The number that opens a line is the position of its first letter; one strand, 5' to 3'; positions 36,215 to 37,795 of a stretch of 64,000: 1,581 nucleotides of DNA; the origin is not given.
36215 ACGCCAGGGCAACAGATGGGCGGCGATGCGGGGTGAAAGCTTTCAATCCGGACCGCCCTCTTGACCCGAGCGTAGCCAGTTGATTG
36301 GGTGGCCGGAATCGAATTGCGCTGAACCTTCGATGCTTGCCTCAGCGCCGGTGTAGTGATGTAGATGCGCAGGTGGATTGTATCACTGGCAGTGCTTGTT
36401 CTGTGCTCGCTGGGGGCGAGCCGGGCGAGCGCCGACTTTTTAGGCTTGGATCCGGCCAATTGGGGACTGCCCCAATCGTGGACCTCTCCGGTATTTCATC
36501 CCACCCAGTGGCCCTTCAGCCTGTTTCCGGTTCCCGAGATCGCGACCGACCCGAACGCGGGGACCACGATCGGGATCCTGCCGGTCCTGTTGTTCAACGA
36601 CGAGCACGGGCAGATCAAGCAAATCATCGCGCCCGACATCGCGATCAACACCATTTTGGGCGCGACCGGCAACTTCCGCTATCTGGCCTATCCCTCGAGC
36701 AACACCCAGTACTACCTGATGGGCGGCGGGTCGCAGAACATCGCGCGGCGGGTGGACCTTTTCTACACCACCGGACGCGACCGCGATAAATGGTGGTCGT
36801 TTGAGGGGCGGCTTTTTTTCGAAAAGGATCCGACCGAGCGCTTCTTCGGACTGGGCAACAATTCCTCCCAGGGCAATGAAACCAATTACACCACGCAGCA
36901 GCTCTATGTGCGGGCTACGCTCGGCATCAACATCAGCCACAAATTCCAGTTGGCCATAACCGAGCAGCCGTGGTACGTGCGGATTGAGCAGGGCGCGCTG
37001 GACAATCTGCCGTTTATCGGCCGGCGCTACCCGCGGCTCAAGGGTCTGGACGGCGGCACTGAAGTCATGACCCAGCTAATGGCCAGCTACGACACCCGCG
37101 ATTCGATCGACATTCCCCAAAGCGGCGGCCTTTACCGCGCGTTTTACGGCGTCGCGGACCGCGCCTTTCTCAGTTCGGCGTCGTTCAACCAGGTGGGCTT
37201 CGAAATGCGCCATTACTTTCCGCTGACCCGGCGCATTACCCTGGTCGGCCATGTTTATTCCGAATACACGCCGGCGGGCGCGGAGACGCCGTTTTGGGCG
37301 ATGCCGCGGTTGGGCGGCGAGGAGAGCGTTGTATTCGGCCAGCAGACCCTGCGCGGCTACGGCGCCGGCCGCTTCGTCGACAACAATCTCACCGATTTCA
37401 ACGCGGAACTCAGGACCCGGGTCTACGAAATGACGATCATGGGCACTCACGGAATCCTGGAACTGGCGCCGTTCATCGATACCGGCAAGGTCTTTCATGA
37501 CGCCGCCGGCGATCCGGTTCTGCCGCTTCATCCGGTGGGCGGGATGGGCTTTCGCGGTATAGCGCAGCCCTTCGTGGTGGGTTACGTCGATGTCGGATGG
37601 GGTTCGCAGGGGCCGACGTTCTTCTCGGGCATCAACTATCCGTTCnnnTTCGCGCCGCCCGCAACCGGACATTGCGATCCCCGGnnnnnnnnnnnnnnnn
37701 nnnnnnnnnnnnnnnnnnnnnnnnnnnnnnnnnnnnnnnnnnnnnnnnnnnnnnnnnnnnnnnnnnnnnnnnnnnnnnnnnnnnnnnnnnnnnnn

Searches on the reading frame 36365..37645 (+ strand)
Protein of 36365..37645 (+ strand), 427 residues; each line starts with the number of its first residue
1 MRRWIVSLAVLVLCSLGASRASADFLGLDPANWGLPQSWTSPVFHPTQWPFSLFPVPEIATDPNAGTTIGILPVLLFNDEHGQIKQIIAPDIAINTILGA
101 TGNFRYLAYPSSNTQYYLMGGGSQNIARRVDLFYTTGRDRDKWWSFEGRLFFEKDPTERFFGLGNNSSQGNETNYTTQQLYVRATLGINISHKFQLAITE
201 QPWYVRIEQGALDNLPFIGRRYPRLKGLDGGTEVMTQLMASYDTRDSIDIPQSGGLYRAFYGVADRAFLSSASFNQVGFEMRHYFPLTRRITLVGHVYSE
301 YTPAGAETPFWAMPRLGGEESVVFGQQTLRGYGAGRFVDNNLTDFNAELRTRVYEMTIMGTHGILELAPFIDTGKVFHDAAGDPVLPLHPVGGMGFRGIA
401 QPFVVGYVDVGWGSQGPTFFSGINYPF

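Call 44: search_protein_families(library=pfam, proteins=[window:36365-37645:+], max_evalue=0.001)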
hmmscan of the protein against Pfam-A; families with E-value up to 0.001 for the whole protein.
window:36365-37645:+ (427 aa): 1 family
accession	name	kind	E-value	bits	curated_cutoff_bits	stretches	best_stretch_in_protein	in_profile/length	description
PF01103.29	Omp85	-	2.6e-14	53.9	24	1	123-378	16-263/325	Omp85 superfamily domain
